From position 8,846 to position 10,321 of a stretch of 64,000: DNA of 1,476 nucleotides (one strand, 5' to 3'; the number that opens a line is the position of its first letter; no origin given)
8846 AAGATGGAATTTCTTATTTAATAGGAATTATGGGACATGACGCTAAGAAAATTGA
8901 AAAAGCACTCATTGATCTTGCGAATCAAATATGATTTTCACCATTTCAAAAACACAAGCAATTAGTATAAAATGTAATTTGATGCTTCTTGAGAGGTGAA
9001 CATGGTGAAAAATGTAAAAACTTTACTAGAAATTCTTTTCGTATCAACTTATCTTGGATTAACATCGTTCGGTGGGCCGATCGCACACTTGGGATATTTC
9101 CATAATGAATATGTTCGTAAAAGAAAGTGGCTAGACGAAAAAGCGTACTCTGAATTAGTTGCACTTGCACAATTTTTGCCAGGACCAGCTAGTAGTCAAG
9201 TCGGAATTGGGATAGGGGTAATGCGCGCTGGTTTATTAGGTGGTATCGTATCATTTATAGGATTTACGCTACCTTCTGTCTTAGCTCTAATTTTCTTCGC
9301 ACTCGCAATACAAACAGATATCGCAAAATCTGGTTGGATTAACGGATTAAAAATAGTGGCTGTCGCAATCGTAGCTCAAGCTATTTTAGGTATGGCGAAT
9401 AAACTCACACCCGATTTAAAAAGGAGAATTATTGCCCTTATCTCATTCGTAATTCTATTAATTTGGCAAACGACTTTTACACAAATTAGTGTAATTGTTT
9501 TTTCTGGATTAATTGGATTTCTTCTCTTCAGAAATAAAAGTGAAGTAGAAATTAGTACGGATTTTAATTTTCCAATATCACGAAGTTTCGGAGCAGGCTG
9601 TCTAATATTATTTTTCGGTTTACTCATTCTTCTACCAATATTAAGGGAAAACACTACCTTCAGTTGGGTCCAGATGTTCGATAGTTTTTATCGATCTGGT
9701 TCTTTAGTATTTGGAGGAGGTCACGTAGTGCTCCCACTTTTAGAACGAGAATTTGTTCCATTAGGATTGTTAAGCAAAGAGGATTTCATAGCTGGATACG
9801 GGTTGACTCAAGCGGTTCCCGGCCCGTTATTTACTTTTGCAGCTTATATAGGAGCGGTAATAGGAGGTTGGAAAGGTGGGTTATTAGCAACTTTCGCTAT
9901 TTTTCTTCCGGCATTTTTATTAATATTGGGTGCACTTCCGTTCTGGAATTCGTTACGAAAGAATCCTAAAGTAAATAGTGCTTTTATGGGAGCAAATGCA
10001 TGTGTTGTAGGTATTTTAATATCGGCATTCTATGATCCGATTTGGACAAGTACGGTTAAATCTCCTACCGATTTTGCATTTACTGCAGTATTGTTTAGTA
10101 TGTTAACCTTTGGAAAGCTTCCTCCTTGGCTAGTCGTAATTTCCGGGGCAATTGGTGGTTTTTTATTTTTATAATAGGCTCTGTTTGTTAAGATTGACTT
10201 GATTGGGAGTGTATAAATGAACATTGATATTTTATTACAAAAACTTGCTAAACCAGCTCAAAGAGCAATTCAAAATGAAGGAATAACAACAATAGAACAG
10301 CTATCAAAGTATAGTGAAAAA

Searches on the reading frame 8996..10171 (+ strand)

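Call 35: search_protein_families(library=pfam, proteins=[window:8996-10171:+], max_evalue=0.00001)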
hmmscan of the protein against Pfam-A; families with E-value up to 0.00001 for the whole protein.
window:8996-10171:+ (392 aa): 1 family
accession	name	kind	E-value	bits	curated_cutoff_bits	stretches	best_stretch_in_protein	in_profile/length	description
PF02417.20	Chromate_transp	-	1.9e-78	262.6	28.6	2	226-388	2-165/166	Chromate transporter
